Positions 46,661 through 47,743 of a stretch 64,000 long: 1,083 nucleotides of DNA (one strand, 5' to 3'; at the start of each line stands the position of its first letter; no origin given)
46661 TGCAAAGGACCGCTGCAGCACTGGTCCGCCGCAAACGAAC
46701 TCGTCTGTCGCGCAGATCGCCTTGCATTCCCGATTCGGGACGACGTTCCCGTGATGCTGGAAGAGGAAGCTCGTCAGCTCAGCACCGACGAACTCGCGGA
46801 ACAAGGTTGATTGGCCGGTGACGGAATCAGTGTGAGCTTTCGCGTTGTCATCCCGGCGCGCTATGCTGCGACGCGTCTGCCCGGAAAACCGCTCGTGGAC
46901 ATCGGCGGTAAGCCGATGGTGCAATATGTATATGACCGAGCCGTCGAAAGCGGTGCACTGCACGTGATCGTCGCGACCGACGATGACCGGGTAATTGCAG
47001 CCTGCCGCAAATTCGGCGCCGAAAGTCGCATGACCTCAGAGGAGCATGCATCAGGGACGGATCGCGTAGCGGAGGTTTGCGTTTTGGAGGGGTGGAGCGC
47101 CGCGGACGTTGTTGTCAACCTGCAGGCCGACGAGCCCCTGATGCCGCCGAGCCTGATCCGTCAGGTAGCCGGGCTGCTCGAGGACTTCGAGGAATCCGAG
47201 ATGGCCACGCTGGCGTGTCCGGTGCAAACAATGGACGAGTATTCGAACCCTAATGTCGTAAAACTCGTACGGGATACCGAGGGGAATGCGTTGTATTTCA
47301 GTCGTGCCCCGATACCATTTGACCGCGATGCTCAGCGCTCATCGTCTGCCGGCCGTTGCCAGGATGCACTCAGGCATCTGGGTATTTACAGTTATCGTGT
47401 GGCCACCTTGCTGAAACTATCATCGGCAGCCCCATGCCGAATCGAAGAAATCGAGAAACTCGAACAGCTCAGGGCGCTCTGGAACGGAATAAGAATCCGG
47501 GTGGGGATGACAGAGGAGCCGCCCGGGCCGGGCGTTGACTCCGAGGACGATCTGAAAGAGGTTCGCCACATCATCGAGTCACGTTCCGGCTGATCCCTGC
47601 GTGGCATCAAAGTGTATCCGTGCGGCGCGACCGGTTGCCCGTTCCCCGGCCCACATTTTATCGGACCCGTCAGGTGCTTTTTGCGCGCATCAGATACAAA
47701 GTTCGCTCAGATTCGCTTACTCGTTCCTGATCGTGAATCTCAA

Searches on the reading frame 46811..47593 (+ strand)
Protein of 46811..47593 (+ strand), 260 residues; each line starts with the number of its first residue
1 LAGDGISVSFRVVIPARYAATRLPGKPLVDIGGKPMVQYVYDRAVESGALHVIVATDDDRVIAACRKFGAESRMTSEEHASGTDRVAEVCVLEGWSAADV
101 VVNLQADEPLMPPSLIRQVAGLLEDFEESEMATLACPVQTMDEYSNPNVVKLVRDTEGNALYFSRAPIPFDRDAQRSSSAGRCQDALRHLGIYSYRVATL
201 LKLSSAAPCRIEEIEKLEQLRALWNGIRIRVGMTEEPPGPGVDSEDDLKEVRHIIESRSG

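Call 7: search_protein_families(library=pfam, proteins=[window:46811-47593:+], max_evalue=0.01)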
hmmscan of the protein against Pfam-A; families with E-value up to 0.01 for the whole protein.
window:46811-47593:+ (260 aa): 2 families
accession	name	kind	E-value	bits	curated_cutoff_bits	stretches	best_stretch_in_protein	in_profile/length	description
PF02348.25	CTP_transf_3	-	2.5e-56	191.3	22.6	1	12-229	2-217/217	Cytidylyltransferase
PF12804.13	NTP_transf_3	-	1.4e-09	38.7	27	1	26-137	16-121/160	MobA-like NTP transferase domain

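Call 8: search_protein_families(library=ncbifam, proteins=[window:46811-47593:+], max_evalue=0.01)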
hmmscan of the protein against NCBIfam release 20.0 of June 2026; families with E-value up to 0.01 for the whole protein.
window:46811-47593:+ (260 aa): 12 families
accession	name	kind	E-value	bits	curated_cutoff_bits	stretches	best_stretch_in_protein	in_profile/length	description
NF003952.0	PRK05450.1-5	subfamily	1.7e-83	279.6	193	1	11-258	4-248/250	3-deoxy-manno-octulosonate cytidylyltransferase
TIGR00466.1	kdsB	equivalog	9.3e-83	277.3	155.2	1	9-249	2-241/241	3-deoxy-manno-octulosonate cytidylyltransferase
NF009905.0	PRK13368.1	subfamily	6.7e-76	254.8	255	1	10-257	3-240/243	3-deoxy-manno-octulosonate cytidylyltransferase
NF003950.0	PRK05450.1-3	subfamily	1.6e-69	234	234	1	11-257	4-244/248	3-deoxy-manno-octulosonate cytidylyltransferase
NF003948.0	PRK05450.1-1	equivalog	4.6e-63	212.7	281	1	12-258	8-246/248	3-deoxy-manno-octulosonate cytidylyltransferase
TIGR03584.1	PseF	equivalog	7.6e-10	38.8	205.7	1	13-118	3-115/222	pseudaminic acid cytidylyltransferase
NF010932.0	PRK14352.1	equivalog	5.9e-06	25.2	611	1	26-133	26-134/488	bifunctional UDP-N-acetylglucosamine diphosphorylase/glucosamine-1-phosphate N-acetyltransferase GlmU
NF010933.0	PRK14353.1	equivalog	7.9e-05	21.4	505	1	26-134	25-133/453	bifunctional UDP-N-acetylglucosamine diphosphorylase/glucosamine-1-phosphate N-acetyltransferase GlmU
TIGR01173.1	glmU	equivalog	0.00012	21.1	366.85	1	26-136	20-127/452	bifunctional UDP-N-acetylglucosamine diphosphorylase/glucosamine-1-phosphate N-acetyltransferase GlmU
NF010935.0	PRK14355.1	equivalog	0.0012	17.6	718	1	26-159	23-151/459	bifunctional UDP-N-acetylglucosamine diphosphorylase/glucosamine-1-phosphate N-acetyltransferase GlmU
TIGR02665.1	molyb_mobA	equivalog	0.0015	18.6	151.85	1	19-125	10-115/186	molybdenum cofactor guanylyltransferase MobA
NF010938.0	PRK14358.1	equivalog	0.0015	17.1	500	1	26-131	27-129/481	bifunctional N-acetylglucosamine-1-phosphate uridyltransferase/glucosamine-1-phosphate acetyltransferase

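Call 44: find_related_loci(query=window:46811-47593:+, collection=metagenome_contigs, flank=10000)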
Query window:46811-47593:+ (260 aa) in metagenome_contigs; peptide patterns used: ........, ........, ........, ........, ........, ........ (x = any residue, [..] = any of these).
146 stretches matched a pattern; 12 encode a relative of the query (tblastn E <= 1e-3); 12 distinct loci.
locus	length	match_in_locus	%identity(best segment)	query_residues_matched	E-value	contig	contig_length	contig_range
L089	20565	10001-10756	46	8-258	3e-71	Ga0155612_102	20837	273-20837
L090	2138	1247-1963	46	13-258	2e-63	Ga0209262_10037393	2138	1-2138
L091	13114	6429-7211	44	5-256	5e-60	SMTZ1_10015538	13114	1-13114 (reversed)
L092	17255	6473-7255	44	5-256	5e-60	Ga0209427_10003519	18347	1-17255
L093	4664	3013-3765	43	6-251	2e-58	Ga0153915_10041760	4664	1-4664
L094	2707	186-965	42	5-259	4e-58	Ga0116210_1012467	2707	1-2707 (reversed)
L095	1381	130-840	44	10-254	2e-59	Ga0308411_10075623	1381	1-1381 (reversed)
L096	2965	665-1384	43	12-257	5e-54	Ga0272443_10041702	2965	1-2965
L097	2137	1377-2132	40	5-255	3e-54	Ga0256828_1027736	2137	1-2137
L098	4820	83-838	42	5-255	3e-53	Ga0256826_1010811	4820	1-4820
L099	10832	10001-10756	42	5-255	1e-52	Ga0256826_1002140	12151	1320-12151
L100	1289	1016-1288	51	12-104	2e-22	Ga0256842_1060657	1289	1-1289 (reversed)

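Call 45: find_homologous_proteins(query=window:46811-47593:+)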
Query window:46811-47593:+ (260 aa): 8000 proteins with E <= 0.001 among 8000 candidates; the best 120 are listed.
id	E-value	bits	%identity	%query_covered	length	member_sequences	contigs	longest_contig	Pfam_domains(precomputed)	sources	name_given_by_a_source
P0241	1.4e-166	570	100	100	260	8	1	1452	PF12804.14,PF02348.26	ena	-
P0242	1.0e-112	394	69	95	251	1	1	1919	PF12804.14,PF02348.26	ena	-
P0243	2.3e-111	389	68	95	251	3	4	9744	PF12804.14,PF02348.26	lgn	-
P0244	1.1e-110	387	69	94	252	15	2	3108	PF12804.14,PF02348.26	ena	-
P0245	2.8e-87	310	57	96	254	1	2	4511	PF12804.14,PF02348.26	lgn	-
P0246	1.0e-86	308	57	96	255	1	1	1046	PF12804.14,PF02348.26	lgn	-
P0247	1.8e-84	301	56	96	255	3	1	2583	PF12804.14,PF02348.26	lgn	-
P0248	2.2e-84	301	56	96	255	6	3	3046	PF12804.14,PF02348.26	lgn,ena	-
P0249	3.9e-84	300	55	96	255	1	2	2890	PF12804.14,PF02348.26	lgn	-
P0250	6.5e-84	299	58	96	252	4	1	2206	PF12804.14,PF02348.26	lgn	-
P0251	3.0e-83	297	58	95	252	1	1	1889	PF12804.14,PF02348.26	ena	-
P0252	4.7e-83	296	57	97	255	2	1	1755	PF12804.14,PF02348.26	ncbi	-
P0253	6.0e-83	296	54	96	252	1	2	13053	PF12804.14,PF02348.26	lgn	-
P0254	7.3e-83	296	57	93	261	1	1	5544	PF12804.14,PF02348.26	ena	-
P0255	8.1e-83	296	55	96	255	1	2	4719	PF12804.14,PF02348.26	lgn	-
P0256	1.4e-82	295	56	95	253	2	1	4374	PF12804.14,PF02348.26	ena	-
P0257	1.5e-82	295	55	96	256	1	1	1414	PF12804.14,PF02348.26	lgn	-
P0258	4.3e-82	293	58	93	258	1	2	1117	PF12804.14,PF02348.26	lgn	-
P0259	4.5e-82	293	57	95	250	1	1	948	PF12804.14,PF02348.26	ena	-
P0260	4.6e-82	293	58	93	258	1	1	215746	PF12804.14,PF02348.26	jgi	jgi:3-deoxy-manno-octulosonate cytidylyltransferase (CMP-KDO synthetase)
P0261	5.0e-82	293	57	95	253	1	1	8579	PF12804.14,PF02348.26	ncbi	-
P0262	5.1e-82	293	57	95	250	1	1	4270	PF12804.14,PF02348.26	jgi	jgi:3-deoxy-manno-octulosonate cytidylyltransferase (CMP-KDO synthetase)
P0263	6.8e-82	293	57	95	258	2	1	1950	PF12804.14,PF02348.26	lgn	-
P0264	6.9e-82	293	56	95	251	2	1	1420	PF12804.14,PF02348.26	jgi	jgi:3-deoxy-manno-octulosonate cytidylyltransferase (CMP-KDO synthetase)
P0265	7.9e-82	292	56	95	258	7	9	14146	PF12804.14,PF02348.26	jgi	jgi:3-deoxy-manno-octulosonate cytidylyltransferase (CMP-KDO synthetase)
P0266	8.6e-82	292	56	95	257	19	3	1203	PF12804.14,PF02348.26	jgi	jgi:3-deoxy-manno-octulosonate cytidylyltransferase (CMP-KDO synthetase)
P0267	8.6e-82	292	56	96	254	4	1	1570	PF12804.14,PF02348.26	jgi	-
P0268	1.0e-81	292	57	96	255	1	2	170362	PF12804.14,PF02348.26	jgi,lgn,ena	-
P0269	1.2e-81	292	58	93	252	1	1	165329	PF12804.14,PF02348.26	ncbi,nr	ncbi:MAG TPA: 3-deoxy-manno-octulosonate cytidylyltransferase [Steroidobacteraceae bacterium]|nr:3-d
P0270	1.3e-81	292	57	93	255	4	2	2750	PF12804.14,PF02348.26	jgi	jgi:3-deoxy-manno-octulosonate cytidylyltransferase (CMP-KDO synthetase)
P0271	2.1e-81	291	57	95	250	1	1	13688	PF12804.14,PF02348.26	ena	-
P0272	2.1e-81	291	56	93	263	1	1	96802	PF12804.14,PF02348.26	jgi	jgi:3-deoxy-manno-octulosonate cytidylyltransferase (CMP-KDO synthetase)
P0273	2.2e-81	291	58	93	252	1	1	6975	PF12804.14,PF02348.26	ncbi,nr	ncbi:MAG TPA: 3-deoxy-manno-octulosonate cytidylyltransferase [Steroidobacteraceae bacterium]|nr:3-d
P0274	2.2e-81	291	57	95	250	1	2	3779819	PF12804.14,PF02348.26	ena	-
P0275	2.2e-81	291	55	95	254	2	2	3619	PF12804.14,PF02348.26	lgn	-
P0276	2.5e-81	291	56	94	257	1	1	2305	PF12804.14,PF02348.26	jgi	jgi:3-deoxy-manno-octulosonate cytidylyltransferase (CMP-KDO synthetase)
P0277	3.2e-81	290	56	95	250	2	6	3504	PF12804.14,PF02348.26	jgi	jgi:3-deoxy-manno-octulosonate cytidylyltransferase (CMP-KDO synthetase)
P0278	3.2e-81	290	56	97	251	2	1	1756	PF12804.14,PF02348.26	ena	-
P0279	3.2e-81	290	56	95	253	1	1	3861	PF12804.14,PF02348.26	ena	-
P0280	3.6e-81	290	56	95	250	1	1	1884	PF12804.14,PF02348.26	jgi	jgi:3-deoxy-manno-octulosonate cytidylyltransferase (CMP-KDO synthetase)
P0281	3.8e-81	290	57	92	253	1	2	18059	PF12804.14,PF02348.26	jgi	-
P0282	3.8e-81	290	56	95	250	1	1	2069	PF12804.14,PF02348.26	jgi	jgi:3-deoxy-manno-octulosonate cytidylyltransferase (CMP-KDO synthetase)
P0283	3.9e-81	290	57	95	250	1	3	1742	PF12804.14,PF02348.26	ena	-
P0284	4.1e-81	290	56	96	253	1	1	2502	PF12804.14,PF02348.26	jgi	jgi:3-deoxy-manno-octulosonate cytidylyltransferase (CMP-KDO synthetase)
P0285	4.3e-81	290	52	95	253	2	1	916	PF12804.14,PF02348.26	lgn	-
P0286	4.3e-81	290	56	95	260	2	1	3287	PF12804.14,PF02348.26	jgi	-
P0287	4.5e-81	290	56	95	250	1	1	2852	PF12804.14,PF02348.26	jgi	jgi:3-deoxy-manno-octulosonate cytidylyltransferase (CMP-KDO synthetase)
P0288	4.8e-81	290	54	95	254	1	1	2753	PF12804.14,PF02348.26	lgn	-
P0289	5.0e-81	290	54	96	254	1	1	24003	PF12804.14,PF02348.26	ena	-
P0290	5.1e-81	290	56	96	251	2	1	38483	PF12804.14,PF02348.26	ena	-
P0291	5.7e-81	290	56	95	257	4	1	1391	PF12804.14,PF02348.26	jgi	jgi:3-deoxy-manno-octulosonate cytidylyltransferase (CMP-KDO synthetase)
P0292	5.8e-81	290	54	95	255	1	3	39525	PF12804.14,PF02348.26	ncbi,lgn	ncbi:MAG: 3-deoxy-manno-octulosonate cytidylyltransferase [Gammaproteobacteria bacterium]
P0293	6.2e-81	289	57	96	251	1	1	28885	PF12804.14,PF02348.26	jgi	jgi:3-deoxy-manno-octulosonate cytidylyltransferase (CMP-KDO synthetase)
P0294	6.5e-81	289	56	96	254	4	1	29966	PF12804.14,PF02348.26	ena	-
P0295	6.7e-81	289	58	93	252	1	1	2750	PF12804.14,PF02348.26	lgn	-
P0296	7.0e-81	289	55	96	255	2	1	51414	PF12804.14,PF02348.26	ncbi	ncbi:MAG: 3-deoxy-manno-octulosonate cytidylyltransferase [Gammaproteobacteria bacterium]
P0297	7.1e-81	289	57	93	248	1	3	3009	PF12804.14,PF02348.26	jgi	jgi:3-deoxy-manno-octulosonate cytidylyltransferase (CMP-KDO synthetase)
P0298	7.2e-81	289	55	97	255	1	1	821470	PF12804.14,PF02348.26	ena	-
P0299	7.7e-81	289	55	95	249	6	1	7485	PF12804.14,PF02348.26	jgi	jgi:3-deoxy-manno-octulosonate cytidylyltransferase (CMP-KDO synthetase)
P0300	7.7e-81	289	57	93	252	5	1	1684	PF12804.14,PF02348.26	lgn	-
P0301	7.8e-81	289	56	95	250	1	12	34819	PF12804.14,PF02348.26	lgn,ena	-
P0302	7.9e-81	289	56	96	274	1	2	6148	PF12804.14,PF02348.26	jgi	jgi:3-deoxy-manno-octulosonate cytidylyltransferase (CMP-KDO synthetase)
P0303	8.4e-81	289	56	93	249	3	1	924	PF12804.14,PF02348.26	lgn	-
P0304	8.7e-81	289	57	93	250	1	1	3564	PF12804.14,PF02348.26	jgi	jgi:3-deoxy-manno-octulosonate cytidylyltransferase (CMP-KDO synthetase)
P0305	8.9e-81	289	57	95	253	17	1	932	PF12804.14,PF02348.26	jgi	jgi:3-deoxy-manno-octulosonate cytidylyltransferase (CMP-KDO synthetase)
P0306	8.9e-81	289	56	95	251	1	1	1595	PF12804.14,PF02348.26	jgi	jgi:3-deoxy-manno-octulosonate cytidylyltransferase (CMP-KDO synthetase)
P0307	9.2e-81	289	56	96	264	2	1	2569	PF12804.14,PF02348.26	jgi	jgi:3-deoxy-manno-octulosonate cytidylyltransferase (CMP-KDO synthetase)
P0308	9.4e-81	289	55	97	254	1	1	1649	PF12804.14,PF02348.26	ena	-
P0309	1.0e-80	289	56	95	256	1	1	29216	PF12804.14,PF02348.26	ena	-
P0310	1.1e-80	289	55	97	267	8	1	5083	PF12804.14,PF02348.26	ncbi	-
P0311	1.1e-80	289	56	95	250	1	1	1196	PF12804.14,PF02348.26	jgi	jgi:3-deoxy-manno-octulosonate cytidylyltransferase (CMP-KDO synthetase)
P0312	1.2e-80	289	55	96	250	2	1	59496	PF12804.14,PF02348.26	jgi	jgi:3-deoxy-manno-octulosonate cytidylyltransferase (CMP-KDO synthetase)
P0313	1.2e-80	289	58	93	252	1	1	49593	PF12804.14,PF02348.26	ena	-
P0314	1.3e-80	288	55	96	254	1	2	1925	PF12804.14,PF02348.26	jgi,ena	-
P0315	1.3e-80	288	54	95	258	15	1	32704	PF12804.14,PF02348.26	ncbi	ncbi:MAG: 3-deoxy-manno-octulosonate cytidylyltransferase [Gammaproteobacteria bacterium]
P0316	1.3e-80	288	56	96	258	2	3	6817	PF12804.14,PF02348.26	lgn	-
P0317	1.4e-80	288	55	95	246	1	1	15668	PF12804.14,PF02348.26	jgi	jgi:3-deoxy-manno-octulosonate cytidylyltransferase (CMP-KDO synthetase)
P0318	1.4e-80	288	56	95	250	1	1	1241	PF12804.14,PF02348.26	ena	-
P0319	1.5e-80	288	57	96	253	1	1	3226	PF12804.14,PF02348.26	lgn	-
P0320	1.5e-80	288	54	95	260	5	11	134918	PF12804.14,PF02348.26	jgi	jgi:3-deoxy-manno-octulosonate cytidylyltransferase (CMP-KDO synthetase)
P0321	1.5e-80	288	55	94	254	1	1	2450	PF12804.14,PF02348.26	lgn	-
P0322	1.7e-80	288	57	95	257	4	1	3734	PF12804.14,PF02348.26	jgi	jgi:3-deoxy-manno-octulosonate cytidylyltransferase (CMP-KDO synthetase)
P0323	1.8e-80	288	56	91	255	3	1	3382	PF12804.14,PF02348.26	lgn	-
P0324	1.9e-80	288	54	96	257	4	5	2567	PF12804.14,PF02348.26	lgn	-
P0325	1.9e-80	288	56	94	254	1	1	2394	PF12804.14,PF02348.26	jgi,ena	jgi:3-deoxy-manno-octulosonate cytidylyltransferase (CMP-KDO synthetase)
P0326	2.0e-80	288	55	91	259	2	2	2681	PF12804.14,PF02348.26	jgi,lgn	jgi:3-deoxy-manno-octulosonate cytidylyltransferase (CMP-KDO synthetase)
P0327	2.0e-80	288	57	93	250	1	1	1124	PF12804.14,PF02348.26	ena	-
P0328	2.1e-80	288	55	96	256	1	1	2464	PF12804.14,PF02348.26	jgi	jgi:3-deoxy-manno-octulosonate cytidylyltransferase (CMP-KDO synthetase)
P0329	2.2e-80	288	55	95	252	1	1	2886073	PF12804.14,PF02348.26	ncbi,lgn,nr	ncbi:MAG: 3-deoxy-manno-octulosonate cytidylyltransferase [Gammaproteobacteria bacterium]|nr:MAG: 3-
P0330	2.2e-80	288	56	95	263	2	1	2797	PF12804.14,PF02348.26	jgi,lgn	-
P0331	2.2e-80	288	57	95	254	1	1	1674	PF12804.14,PF02348.26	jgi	jgi:3-deoxy-manno-octulosonate cytidylyltransferase (CMP-KDO synthetase)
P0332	2.3e-80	288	56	93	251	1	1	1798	PF12804.14,PF02348.26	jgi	jgi:3-deoxy-manno-octulosonate cytidylyltransferase (CMP-KDO synthetase)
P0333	2.3e-80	288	55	95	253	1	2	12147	PF12804.14,PF02348.26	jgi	jgi:3-deoxy-manno-octulosonate cytidylyltransferase (CMP-KDO synthetase)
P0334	2.3e-80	288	55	97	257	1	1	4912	PF12804.14,PF02348.26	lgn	-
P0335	2.7e-80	287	54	96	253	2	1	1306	PF12804.14,PF02348.26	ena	-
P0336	2.7e-80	287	57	96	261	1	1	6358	PF12804.14,PF02348.26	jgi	jgi:3-deoxy-manno-octulosonate cytidylyltransferase (CMP-KDO synthetase)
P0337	2.7e-80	287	55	96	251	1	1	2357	PF12804.14,PF02348.26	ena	-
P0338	2.8e-80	287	54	96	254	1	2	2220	PF12804.14,PF02348.26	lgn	-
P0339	3.0e-80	287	54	95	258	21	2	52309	PF12804.14,PF02348.26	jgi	jgi:3-deoxy-manno-octulosonate cytidylyltransferase (CMP-KDO synthetase)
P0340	3.1e-80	287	54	95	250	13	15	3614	PF12804.14,PF02348.26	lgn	-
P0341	3.1e-80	287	60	93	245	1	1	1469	PF12804.14,PF02348.26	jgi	jgi:3-deoxy-manno-octulosonate cytidylyltransferase (CMP-KDO synthetase)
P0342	3.2e-80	287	57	95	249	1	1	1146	PF12804.14,PF02348.26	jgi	jgi:3-deoxy-manno-octulosonate cytidylyltransferase (CMP-KDO synthetase)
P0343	3.2e-80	287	56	95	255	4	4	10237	PF12804.14,PF02348.26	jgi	jgi:3-deoxy-manno-octulosonate cytidylyltransferase (CMP-KDO synthetase)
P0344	3.5e-80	287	55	97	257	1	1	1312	PF12804.14,PF02348.26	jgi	jgi:3-deoxy-manno-octulosonate cytidylyltransferase (CMP-KDO synthetase)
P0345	3.5e-80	287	54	96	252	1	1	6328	PF12804.14,PF02348.26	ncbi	-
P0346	4.2e-80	287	58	93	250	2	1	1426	PF12804.14,PF02348.26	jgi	jgi:3-deoxy-manno-octulosonate cytidylyltransferase (CMP-KDO synthetase)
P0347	4.3e-80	287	55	95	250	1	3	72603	PF12804.14,PF02348.26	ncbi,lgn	-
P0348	4.5e-80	287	56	93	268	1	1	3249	PF12804.14,PF02348.26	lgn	-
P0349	5.2e-80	286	55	96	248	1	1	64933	PF12804.14,PF02348.26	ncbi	-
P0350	5.3e-80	286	56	95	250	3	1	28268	PF12804.14,PF02348.26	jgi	jgi:3-deoxy-manno-octulosonate cytidylyltransferase (CMP-KDO synthetase)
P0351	5.5e-80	286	57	92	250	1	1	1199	PF12804.14,PF02348.26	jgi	jgi:3-deoxy-manno-octulosonate cytidylyltransferase (CMP-KDO synthetase)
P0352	5.6e-80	286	58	97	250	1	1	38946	PF12804.14,PF02348.26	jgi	jgi:3-deoxy-manno-octulosonate cytidylyltransferase (CMP-KDO synthetase)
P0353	5.6e-80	286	56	95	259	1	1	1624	PF12804.14,PF02348.26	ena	-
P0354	5.8e-80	286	55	93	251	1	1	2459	PF12804.14,PF02348.26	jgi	jgi:3-deoxy-manno-octulosonate cytidylyltransferase (CMP-KDO synthetase)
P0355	6.0e-80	286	56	95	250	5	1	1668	PF12804.14,PF02348.26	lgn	-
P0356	6.0e-80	286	53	95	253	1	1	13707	PF12804.14,PF02348.26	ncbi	-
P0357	7.0e-80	286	54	95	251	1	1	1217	PF12804.14,PF02348.26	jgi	jgi:3-deoxy-manno-octulosonate cytidylyltransferase (CMP-KDO synthetase)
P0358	7.4e-80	286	55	96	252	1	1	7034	PF12804.14,PF02348.26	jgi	jgi:3-deoxy-manno-octulosonate cytidylyltransferase (CMP-KDO synthetase)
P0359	7.5e-80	286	55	98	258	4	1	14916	PF12804.14,PF02348.26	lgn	-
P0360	7.6e-80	286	54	97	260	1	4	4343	PF12804.14,PF02348.26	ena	-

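Call 46: find_encoding_contigs(protein=P0243, flank=9000, max_places=2)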
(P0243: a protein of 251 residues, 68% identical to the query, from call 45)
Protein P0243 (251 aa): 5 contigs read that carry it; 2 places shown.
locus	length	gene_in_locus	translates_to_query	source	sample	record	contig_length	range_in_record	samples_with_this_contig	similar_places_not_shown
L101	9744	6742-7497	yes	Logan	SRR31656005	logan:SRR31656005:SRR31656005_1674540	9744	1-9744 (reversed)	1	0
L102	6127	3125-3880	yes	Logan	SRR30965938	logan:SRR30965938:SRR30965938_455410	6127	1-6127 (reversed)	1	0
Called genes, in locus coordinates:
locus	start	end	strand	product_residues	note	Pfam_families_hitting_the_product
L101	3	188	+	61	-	?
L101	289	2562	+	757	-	PF13567:DUF4131, PF03772:Competence, PF00753:Lactamase_B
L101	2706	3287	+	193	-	PF01618:MotA_ExbB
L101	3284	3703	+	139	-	PF02472:ExbD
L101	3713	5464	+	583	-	PF00664:ABC_membrane, PF00005:ABC_tran, PF02463:SMC_N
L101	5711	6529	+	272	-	PF02606:LpxK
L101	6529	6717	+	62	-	PF03966:Trm112p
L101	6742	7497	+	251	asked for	PF02348:CTP_transf_3, PF12804:NTP_transf_3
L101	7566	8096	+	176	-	PF01451:LMWPc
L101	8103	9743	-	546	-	?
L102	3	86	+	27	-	?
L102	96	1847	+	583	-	PF00664:ABC_membrane, PF00005:ABC_tran, PF02463:SMC_N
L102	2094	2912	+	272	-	PF02606:LpxK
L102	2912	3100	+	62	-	PF03966:Trm112p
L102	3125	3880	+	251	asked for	PF02348:CTP_transf_3, PF12804:NTP_transf_3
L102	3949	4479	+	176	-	PF01451:LMWPc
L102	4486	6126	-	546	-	?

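Call 47: find_encoding_contigs(protein=P0269, flank=7000, max_places=1)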
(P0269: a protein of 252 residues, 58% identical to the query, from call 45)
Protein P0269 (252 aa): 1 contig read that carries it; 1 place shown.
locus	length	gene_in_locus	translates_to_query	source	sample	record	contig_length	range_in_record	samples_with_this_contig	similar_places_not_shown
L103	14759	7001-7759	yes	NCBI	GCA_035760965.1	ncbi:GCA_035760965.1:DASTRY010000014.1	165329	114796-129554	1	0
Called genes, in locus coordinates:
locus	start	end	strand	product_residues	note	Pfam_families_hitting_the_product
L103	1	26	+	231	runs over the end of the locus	PF00005:ABC_tran, PF13304:AAA_21 (faint)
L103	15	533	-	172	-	PF09835:DUF2062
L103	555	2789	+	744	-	PF13567:DUF4131, PF03772:Competence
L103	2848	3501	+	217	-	PF01618:MotA_ExbB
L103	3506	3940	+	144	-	PF02472:ExbD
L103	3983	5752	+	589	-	PF00664:ABC_membrane, PF00005:ABC_tran, PF02463:SMC_N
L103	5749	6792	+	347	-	PF02606:LpxK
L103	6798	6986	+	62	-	PF03966:Trm112p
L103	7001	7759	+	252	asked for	PF02348:CTP_transf_3, PF12804:NTP_transf_3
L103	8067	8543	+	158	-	PF01451:LMWPc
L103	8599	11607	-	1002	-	PF00575:S1, PF10150:RNase_E_G, PF20833:RNase_E_G_Thio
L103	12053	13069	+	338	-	PF01479:S4, PF00849:PseudoU_synth_2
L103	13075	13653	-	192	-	PF02545:Maf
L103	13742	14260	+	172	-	PF02620:YceD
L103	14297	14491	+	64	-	PF01783:Ribosomal_L32p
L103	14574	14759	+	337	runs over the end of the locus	PF02504:FA_synthesis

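Call 48: find_encoding_contigs(protein=P0329, flank=7000, max_places=1)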
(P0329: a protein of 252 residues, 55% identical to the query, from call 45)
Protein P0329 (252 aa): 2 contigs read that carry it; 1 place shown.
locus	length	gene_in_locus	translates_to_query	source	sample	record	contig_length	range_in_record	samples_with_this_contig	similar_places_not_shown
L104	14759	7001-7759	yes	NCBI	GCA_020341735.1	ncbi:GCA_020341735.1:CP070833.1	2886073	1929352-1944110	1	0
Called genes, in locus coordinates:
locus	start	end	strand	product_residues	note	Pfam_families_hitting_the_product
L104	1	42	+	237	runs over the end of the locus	PF00005:ABC_tran, PF13304:AAA_21 (faint)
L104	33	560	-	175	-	PF09835:DUF2062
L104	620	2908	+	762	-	PF13567:DUF4131, PF03772:Competence, PF00753:Lactamase_B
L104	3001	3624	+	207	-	PF01618:MotA_ExbB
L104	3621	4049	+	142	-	PF02472:ExbD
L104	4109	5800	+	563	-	PF00664:ABC_membrane, PF01935:DUF87 (weak), PF00005:ABC_tran, PF02463:SMC_N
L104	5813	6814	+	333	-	PF02606:LpxK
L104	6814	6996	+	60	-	PF03966:Trm112p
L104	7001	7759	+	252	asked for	PF02348:CTP_transf_3, PF12804:NTP_transf_3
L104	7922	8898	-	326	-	PF01734:Patatin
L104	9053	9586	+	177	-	PF00578:AhpC-TSA, PF08534:Redoxin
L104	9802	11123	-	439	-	PF01804:Penicil_amidase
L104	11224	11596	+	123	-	PF01266:DAO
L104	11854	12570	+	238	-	PF00106:adh_short, PF01370:Epimerase, PF04321:RmlD_sub_bind (weak), PF08659:KR, PF13460:NAD_binding_10, PF13561:adh_short_C2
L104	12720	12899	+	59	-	-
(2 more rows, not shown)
